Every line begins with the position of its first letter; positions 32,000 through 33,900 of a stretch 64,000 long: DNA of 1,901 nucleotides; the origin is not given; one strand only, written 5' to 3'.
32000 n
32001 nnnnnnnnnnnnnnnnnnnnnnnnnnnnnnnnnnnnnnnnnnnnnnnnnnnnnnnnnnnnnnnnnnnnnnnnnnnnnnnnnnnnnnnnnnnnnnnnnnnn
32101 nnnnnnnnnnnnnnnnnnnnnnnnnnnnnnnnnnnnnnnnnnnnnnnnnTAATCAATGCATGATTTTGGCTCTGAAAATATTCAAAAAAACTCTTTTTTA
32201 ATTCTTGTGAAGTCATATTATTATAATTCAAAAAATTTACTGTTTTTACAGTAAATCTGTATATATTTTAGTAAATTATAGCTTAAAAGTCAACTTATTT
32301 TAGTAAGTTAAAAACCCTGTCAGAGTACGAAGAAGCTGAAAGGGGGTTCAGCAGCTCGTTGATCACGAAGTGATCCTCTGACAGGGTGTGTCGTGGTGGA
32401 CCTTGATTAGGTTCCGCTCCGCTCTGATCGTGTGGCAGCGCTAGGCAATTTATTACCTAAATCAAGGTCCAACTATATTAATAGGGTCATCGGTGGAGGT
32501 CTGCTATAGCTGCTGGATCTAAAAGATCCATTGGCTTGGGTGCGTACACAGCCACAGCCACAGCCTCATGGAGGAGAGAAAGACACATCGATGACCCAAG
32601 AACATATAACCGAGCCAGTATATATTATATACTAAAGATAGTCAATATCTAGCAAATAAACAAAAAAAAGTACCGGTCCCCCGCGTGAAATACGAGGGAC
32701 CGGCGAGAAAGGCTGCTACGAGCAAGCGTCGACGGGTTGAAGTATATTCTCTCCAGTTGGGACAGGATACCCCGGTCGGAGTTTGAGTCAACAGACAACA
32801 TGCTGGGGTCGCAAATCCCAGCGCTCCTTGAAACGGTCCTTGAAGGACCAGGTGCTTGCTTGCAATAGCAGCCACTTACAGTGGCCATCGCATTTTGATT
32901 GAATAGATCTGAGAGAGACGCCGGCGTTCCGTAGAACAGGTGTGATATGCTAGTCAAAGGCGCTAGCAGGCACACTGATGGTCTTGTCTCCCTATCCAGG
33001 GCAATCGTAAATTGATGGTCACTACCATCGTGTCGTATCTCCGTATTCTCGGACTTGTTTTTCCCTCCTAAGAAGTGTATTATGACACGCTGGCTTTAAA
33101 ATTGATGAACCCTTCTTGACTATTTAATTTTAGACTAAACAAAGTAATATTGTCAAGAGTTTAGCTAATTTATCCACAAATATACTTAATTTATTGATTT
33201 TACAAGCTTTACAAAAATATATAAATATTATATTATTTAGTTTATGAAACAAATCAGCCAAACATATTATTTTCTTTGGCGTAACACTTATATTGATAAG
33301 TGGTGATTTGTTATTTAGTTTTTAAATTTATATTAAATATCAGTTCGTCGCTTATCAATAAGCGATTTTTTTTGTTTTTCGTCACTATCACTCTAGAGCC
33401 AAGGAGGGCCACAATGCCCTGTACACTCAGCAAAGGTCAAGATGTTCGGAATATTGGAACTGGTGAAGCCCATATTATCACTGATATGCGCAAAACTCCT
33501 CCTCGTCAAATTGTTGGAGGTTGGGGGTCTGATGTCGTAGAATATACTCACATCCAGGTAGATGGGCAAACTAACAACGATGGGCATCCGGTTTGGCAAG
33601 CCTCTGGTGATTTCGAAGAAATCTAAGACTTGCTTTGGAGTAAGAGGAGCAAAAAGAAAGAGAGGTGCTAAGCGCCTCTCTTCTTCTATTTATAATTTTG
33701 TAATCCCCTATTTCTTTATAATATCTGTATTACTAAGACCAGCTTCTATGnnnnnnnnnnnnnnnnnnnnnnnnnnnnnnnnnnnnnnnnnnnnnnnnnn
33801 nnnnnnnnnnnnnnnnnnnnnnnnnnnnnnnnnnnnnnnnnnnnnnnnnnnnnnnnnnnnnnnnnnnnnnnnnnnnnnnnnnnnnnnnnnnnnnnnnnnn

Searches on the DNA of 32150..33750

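Call 71: search_rna_families(source=window, start=32150, end=33750, threshold=evalue, max_evalue=0.1)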
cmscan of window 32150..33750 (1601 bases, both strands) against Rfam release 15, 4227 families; matches with E-value up to 0.1: 0.
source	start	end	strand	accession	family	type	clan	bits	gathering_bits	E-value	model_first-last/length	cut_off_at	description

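Call 83: search_rna_families(source=window, start=32280, end=33170, threshold=evalue, max_evalue=10)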
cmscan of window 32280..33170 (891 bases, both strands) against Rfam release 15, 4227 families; matches with E-value up to 10: 4.
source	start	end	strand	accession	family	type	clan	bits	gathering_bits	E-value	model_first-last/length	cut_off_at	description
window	32312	32389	+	RF00467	RSV_PBS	Cis-reg;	-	17.9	47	1.5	1-75/75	no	Rous sarcoma virus (RSV) primer binding site (PBS)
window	32523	32609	-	RF01906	HOTAIR_3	Gene; lncRNA;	-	16.8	80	0.42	1-98/98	no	HOTAIR conserved region 3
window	33125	33167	+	RF03918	mir-4922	Gene; miRNA;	-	16.7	82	8.4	11-53/65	no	mir-4922 microRNA precursor family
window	32308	32417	+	RF02854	Ysr100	Gene; sRNA;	-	15.9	47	4.4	1-120/120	no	Yersinia sRNA 100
